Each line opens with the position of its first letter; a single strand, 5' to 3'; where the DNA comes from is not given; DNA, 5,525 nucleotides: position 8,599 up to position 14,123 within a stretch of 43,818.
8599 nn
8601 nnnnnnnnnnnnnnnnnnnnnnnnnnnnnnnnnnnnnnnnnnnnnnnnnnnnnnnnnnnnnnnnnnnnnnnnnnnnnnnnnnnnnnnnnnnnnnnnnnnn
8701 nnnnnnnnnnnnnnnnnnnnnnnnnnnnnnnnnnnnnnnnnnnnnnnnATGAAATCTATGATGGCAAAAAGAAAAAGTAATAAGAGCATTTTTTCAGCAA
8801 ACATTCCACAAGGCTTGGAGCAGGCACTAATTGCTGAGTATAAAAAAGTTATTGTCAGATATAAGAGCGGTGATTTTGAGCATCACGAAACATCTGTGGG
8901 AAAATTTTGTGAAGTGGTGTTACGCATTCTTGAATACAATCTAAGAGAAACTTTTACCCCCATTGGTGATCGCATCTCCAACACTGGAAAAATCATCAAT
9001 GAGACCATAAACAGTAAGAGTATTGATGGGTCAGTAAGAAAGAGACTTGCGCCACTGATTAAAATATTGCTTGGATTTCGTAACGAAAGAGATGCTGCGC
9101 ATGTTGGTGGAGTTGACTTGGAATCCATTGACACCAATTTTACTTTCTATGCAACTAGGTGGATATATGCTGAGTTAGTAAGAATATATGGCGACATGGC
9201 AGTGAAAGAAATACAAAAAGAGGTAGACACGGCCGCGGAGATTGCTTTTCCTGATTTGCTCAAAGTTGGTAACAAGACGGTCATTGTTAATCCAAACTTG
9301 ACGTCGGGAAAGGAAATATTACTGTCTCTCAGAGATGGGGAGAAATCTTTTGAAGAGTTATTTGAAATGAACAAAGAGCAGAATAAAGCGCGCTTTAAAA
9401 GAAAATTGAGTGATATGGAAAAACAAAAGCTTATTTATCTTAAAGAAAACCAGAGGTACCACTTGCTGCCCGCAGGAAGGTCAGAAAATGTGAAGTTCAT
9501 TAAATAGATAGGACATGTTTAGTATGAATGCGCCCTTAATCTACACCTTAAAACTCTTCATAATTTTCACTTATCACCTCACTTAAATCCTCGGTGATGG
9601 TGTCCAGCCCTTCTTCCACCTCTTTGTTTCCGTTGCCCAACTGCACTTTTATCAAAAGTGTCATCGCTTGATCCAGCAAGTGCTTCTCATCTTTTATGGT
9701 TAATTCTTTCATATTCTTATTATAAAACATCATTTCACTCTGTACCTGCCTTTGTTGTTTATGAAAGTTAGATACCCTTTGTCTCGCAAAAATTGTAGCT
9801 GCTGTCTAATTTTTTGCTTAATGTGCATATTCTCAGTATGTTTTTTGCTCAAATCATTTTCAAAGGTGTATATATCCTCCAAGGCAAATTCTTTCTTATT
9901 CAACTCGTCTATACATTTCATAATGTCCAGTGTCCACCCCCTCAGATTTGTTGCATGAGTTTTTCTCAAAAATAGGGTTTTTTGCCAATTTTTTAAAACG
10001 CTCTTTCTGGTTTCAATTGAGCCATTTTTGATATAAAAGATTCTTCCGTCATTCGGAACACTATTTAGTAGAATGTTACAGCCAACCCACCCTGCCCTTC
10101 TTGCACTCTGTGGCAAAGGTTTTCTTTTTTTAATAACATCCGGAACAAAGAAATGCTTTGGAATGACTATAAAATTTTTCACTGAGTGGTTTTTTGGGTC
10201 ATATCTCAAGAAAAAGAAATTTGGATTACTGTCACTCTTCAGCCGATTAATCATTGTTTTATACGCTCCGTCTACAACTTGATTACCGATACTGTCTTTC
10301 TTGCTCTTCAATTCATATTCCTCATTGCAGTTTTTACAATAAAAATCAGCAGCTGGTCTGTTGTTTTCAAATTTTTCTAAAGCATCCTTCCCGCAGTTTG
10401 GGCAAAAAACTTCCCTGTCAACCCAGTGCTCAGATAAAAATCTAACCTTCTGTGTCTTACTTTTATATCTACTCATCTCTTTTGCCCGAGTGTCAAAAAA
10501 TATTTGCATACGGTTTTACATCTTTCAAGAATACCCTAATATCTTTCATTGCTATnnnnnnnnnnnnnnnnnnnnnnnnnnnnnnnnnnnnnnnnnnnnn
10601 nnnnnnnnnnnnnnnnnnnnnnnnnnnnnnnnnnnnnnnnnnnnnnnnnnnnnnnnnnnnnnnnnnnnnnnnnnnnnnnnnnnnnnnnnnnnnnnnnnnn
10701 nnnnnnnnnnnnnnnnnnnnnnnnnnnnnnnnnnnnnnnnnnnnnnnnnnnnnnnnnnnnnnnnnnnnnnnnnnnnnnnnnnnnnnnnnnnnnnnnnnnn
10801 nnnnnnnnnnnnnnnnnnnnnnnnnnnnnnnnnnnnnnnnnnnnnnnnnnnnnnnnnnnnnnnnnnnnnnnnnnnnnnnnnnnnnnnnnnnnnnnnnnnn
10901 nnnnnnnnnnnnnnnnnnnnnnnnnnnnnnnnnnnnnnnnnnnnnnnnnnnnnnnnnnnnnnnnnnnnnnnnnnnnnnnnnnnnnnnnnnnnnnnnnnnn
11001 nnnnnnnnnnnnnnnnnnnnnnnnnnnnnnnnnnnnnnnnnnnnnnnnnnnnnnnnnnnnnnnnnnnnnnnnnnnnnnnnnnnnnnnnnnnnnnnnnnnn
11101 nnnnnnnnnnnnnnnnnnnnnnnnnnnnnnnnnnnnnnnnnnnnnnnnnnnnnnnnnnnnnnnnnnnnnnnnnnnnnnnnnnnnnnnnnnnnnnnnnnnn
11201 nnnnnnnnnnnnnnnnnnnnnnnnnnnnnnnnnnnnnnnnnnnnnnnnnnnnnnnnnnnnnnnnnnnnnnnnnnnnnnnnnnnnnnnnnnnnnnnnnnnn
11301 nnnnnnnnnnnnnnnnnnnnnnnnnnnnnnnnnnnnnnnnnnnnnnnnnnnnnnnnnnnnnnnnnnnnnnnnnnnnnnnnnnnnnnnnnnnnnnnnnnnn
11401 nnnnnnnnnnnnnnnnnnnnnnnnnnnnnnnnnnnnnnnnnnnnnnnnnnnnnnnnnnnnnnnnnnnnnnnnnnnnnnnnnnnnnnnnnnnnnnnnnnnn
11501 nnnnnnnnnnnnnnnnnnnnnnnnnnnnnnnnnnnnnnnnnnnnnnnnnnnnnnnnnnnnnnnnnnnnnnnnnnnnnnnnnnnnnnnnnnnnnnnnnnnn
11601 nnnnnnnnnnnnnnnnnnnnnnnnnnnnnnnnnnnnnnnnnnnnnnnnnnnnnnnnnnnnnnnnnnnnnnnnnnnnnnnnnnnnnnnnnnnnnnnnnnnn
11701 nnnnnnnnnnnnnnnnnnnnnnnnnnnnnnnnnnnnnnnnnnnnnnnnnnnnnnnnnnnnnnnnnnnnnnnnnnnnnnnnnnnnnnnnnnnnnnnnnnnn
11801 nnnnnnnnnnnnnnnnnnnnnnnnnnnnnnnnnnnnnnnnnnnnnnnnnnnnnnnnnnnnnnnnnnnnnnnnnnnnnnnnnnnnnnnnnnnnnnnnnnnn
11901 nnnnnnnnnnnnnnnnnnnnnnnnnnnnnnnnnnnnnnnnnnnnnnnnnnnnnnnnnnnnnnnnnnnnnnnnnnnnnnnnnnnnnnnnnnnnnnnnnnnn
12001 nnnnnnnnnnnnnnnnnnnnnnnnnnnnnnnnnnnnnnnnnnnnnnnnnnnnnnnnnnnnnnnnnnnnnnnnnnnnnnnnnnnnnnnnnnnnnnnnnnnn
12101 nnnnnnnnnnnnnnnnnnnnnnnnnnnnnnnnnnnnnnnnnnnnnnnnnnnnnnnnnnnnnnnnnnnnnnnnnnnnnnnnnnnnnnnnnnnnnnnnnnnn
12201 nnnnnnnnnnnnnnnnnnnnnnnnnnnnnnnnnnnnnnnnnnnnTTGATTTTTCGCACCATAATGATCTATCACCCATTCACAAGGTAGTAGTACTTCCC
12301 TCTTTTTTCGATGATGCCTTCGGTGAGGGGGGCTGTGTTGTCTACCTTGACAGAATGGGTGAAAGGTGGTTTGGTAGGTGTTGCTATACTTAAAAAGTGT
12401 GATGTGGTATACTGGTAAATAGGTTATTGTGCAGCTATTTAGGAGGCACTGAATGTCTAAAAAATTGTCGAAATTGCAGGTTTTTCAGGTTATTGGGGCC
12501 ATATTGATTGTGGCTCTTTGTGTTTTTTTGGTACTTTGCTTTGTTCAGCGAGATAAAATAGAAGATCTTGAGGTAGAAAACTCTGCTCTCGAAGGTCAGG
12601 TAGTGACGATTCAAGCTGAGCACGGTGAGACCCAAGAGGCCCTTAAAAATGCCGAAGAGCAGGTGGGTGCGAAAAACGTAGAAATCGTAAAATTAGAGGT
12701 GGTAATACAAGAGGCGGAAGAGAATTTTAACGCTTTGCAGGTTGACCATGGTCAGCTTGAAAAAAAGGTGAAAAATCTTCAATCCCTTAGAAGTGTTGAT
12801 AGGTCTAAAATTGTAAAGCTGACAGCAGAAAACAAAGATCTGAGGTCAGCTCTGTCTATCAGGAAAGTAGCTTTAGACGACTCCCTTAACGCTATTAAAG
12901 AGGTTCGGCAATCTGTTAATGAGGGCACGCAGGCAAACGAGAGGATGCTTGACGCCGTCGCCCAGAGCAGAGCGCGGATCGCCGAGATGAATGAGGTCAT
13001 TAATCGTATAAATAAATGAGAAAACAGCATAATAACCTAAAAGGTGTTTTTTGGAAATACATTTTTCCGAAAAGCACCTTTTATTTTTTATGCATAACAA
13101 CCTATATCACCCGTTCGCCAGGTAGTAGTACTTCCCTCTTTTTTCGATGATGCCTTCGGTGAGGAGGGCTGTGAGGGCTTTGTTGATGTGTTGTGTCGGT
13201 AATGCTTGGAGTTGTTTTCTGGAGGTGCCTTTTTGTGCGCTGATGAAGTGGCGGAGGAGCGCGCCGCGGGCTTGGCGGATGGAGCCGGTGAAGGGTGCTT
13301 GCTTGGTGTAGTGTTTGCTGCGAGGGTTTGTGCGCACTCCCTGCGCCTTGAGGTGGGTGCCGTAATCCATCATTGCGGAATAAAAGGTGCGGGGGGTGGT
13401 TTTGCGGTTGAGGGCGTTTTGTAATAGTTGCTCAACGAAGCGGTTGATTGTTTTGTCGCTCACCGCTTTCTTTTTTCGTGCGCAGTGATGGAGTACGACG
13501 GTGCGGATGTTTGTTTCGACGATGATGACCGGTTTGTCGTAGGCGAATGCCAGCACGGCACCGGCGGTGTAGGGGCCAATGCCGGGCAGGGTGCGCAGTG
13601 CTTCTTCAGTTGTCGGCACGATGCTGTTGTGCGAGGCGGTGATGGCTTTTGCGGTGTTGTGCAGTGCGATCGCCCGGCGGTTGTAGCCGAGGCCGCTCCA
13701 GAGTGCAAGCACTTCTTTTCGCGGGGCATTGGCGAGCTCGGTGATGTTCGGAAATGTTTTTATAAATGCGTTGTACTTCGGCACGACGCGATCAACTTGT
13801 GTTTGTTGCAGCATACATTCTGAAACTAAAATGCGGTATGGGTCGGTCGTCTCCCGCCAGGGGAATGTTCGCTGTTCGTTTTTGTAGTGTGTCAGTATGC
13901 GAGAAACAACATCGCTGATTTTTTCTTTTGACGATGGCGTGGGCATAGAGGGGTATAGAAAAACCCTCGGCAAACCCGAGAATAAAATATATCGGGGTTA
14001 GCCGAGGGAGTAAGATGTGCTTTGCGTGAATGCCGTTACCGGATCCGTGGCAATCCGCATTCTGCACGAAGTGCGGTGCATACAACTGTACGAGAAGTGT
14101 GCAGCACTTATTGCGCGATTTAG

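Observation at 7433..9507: Candidate novel system: operon of three paralogous small winged-helix proteins followed by a HEPN-like/winged-helix protein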

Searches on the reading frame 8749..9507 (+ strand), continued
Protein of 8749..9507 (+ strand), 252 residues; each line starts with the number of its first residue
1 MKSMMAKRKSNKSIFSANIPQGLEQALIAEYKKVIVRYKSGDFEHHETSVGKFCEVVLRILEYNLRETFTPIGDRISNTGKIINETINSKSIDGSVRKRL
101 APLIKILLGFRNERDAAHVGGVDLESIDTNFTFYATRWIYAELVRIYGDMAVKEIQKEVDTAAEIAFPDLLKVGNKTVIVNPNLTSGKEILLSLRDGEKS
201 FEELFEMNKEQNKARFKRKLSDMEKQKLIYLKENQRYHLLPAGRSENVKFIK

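Call 99: list_cluster_members(proteins=[P0018, P0015, P0003, P0024, P0025, P0026, P0029, P0038, P0042, P0064])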
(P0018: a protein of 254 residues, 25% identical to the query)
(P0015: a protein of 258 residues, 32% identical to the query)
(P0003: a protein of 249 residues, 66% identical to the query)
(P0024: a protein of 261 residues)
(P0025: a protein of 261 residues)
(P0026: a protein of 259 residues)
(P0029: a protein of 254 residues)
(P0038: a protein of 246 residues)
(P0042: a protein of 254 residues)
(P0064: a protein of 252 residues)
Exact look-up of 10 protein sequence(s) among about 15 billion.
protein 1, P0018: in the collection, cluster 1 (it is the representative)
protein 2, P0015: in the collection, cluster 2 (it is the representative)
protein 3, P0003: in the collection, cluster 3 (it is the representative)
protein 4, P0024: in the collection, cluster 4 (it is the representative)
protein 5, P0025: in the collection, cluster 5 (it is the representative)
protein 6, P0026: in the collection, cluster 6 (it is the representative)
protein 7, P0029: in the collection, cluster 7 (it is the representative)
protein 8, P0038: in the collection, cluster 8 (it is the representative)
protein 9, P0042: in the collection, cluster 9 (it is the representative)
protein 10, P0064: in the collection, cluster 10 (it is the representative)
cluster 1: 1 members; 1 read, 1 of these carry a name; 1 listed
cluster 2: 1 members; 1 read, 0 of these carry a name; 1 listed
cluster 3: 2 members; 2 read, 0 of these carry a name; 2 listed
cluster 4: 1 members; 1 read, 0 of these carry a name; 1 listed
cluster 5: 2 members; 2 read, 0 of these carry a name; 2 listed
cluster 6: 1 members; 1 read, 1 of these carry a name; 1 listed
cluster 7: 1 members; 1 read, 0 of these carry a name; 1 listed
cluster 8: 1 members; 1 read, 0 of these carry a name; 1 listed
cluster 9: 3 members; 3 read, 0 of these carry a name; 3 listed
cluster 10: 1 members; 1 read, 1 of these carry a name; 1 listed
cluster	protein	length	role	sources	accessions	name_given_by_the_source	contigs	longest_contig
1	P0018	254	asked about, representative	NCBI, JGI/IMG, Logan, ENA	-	hypothetical protein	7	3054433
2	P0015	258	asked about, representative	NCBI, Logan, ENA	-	-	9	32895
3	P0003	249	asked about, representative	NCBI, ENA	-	-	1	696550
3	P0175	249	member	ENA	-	-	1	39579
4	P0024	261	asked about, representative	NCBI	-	-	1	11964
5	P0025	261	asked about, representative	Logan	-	-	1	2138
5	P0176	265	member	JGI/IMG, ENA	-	-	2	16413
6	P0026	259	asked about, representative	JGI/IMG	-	hypothetical protein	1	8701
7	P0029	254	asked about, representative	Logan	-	-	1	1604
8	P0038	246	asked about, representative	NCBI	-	-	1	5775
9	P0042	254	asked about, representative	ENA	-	-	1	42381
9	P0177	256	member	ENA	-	-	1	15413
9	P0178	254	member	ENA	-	-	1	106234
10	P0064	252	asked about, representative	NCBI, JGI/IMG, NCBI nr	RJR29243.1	hypothetical protein C4564_02800 [Candidatus Microgenomates bacterium] | MAG: hypothetical protein C4564_02800 [Candidatus Microgenomates bacterium]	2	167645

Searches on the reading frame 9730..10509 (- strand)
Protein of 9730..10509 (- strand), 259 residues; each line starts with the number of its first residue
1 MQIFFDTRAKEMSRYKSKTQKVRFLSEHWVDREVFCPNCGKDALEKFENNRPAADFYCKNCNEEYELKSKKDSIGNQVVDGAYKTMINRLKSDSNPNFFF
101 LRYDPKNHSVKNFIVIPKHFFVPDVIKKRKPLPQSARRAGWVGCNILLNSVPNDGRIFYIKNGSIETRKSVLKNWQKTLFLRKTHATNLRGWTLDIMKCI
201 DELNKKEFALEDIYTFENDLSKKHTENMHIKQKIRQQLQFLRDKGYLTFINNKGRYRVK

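Call 3: search_protein_families(library=pfam, proteins=[window:9730-10509:-], max_evalue=1)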
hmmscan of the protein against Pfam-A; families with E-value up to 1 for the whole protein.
window:9730-10509:- (259 aa): 19 families
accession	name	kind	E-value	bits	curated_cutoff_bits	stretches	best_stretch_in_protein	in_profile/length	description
PF06044.18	DpnI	-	3.1e-78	262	26.7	1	1-183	1-182/183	Dam-replacing family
PF17726.7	DpnI_C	-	3e-30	104.6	23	1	190-257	3-69/70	Dam-replacing HTH domain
PF07191.17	Zn_ribbon_6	-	0.00013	22.3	25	1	30-71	26-62/67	Double zinc ribbon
PF13240.11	Zn_Ribbon_1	-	0.0034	17.6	25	1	34-41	14-21/23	zinc-ribbon domain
PF05129.18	Zn_ribbon_Elf1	-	0.0041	17.6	29.8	1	16-70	4-61/79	Transcription elongation factor Elf1 like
PF09723.15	Zn_ribbon_8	-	0.0066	16.9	34.4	0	33-46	27-39/41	Zinc ribbon domain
PF14354.12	Lar_restr_allev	-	0.0079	16.9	28.6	1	36-66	6-34/58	Restriction alleviation protein Lar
PF25206.1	DUF7836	-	0.031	14.6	26.7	1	33-67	7-42/59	Domain of unknown function (DUF7836)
PF12760.12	Zn_ribbon_IS1595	-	0.037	14.4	25.4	1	28-62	14-44/46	Transposase zinc-ribbon domain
PF08271.17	Zn_Ribbon_TF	-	0.043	13.8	29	1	35-61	2-25/43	TFIIB zinc-binding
PF08772.16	Zn_ribbon_NOB1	-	0.15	12.6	24.9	1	34-49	24-39/72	Nin one binding (NOB1) Zn-ribbon like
PF24463.1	DUF7577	-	0.25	11.4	28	0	34-40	3-9/27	Domain of unknown function (DUF7577)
PF13717.11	Zn_ribbon_4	-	0.29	11.5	30.3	0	57-71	4-18/36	zinc-ribbon domain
PF13248.11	Zn_ribbon_3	-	0.29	11.1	27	1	32-42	15-25/26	zinc-ribbon domain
PF02591.20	Zn_ribbon_9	-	0.43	11.2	29.1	0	31-40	21-30/33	C4-type zinc ribbon domain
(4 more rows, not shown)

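Call 4: search_protein_families(library=padloc, proteins=[window:9730-10509:-], max_evalue=1)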
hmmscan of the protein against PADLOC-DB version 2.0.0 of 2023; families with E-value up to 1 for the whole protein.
window:9730-10509:- (259 aa): 1 family
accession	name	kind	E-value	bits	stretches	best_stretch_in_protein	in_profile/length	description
PDLC03207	mREase_II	-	8.6e-113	373.9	1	1-258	1-254/256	Type II methyl-directed restriction enzyme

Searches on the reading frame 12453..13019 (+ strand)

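Call 3: search_protein_families(library=pfam, proteins=[window:12453-13019:+], max_evalue=1)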
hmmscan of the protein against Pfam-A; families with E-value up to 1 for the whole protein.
window:12453-13019:+ (188 aa): 29 families (the best 25 are shown)
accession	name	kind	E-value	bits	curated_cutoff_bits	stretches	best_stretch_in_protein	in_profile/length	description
PF25443.1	ANG-1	-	0.00011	22.8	28.5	1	31-112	18-103/105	ANG-1-like domain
PF19220.6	Rod_CreS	-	0.00021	20.9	100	1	35-180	7-152/359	Crescentin, rod domain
PF22216.1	Sas-6_C_CC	-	0.0012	19.5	27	1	92-135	12-55/57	Spindle assembly abnormal protein 6 homolog, C-terminal coiled coil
PF11559.13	ADIP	-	0.0031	18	34.3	2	33-92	72-131/151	Afadin- and alpha -actinin-Binding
PF24319.2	DUF7491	-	0.012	16.3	30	1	36-111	2-77/90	Coiled-coil region of unknown function (DUF7491)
PF24922.1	ACBP4_C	-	0.021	15.5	31.2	1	35-113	18-92/105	Acyl-CoA-binding domain-containing protein 4-6, C-terminal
PF08614.16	ATG16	-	0.022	15.4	33.7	1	43-135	76-168/200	Autophagy protein 16 (ATG16)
PF16289.11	PIN_12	-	0.028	15.3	32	1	61-172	18-131/172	PIN domain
PF05667.16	CCDC22_CC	-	0.044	13.4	39.2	1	34-185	219-370/477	CCDC22 protein coiled-coil region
PF00335.26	Tetraspanin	-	0.05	13.7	32.1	1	8-68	76-138/225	Tetraspanin family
PF15960.10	DUF4763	-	0.055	13.2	30.1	1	33-90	91-148/236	Domain of unknown function (DUF4763)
PF10473.14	CENP-F_leu_zip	-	0.066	13.7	34.5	1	34-137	10-113/140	Leucine-rich repeats of kinetochore protein Cenp-F/LEK1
PF06818.20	Fez1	-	0.074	14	34.4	1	45-174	35-164/199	Fez1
PF20993.2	CENPH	-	0.076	13.6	27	0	91-185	75-164/175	CENPH protein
PF23649.1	FKBP15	-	0.083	13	27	1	42-119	124-201/224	FK506-binding protein 15-like domain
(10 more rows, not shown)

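Call 4: search_protein_families(library=padloc, proteins=[window:12453-13019:+], max_evalue=1)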
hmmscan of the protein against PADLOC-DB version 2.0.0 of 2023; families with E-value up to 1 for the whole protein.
window:12453-13019:+ (188 aa): 13 families
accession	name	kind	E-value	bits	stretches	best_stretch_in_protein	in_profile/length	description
PDLC04663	PDC-M46B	-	0.00014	19.1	1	30-139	256-365/483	-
PDLC00588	JetC3|JetC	-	0.0072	12.1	1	47-179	795-926/1484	DUF3584 domain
PDLC00006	DruC1|DruC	-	0.0092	12.5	1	59-186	143-271/626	Unknown function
PDLC03859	LmuB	-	0.011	13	1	42-183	201-320/611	-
PDLC03868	LmuB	-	0.012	11.9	1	42-179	298-671/1035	-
PDLC00512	JetC1|JetC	-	0.019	11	1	34-178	310-455/1123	DUF3584 domain; MukB-like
PDLC03860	LmuB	-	0.033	10.7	1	52-141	182-273/565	-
PDLC00580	JetC3|JetC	-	0.035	10.3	1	34-184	263-413/1068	DUF3584 domain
PDLC00259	LmuB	-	0.079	9.8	1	32-114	203-285/588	AAA ATPase domain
PDLC03861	LmuB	-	0.079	8.8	1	54-181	814-927/1213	-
PDLC03863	LmuB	-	0.082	9.6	1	33-123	219-302/610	-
PDLC00262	LmuB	-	0.28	7.9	1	32-113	203-284/588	AAA ATPase domain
PDLC04886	PDC-S06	-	0.81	6.4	0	43-188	320-462/727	-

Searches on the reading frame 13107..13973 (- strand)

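Call 74: search_protein_families(library=pfam, proteins=[window:13107-13973:-], max_evalue=0.1)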
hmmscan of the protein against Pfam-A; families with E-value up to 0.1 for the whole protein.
window:13107-13973:- (288 aa): 5 families
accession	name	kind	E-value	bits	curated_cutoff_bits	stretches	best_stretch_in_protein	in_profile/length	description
PF00730.31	HhH-GPD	-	3.6e-17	63.1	26.2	1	50-177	1-100/108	HhH-GPD superfamily base excision DNA repair protein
PF00633.29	HHH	-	3.6e-09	36.4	24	1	114-143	1-30/30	Helix-hairpin-helix motif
PF22560.2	GMT-wHTH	-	0.022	15.6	27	0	172-208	22-57/82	GMT-like wHTH domain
PF09201.16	SRX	-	0.024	14.9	29.9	0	159-198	14-52/148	SRX, signal recognition particle receptor alpha subunit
PF21176.3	RecR_HhH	-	0.043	14.1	27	0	124-137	6-19/45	RecR, helix-hairpin-helix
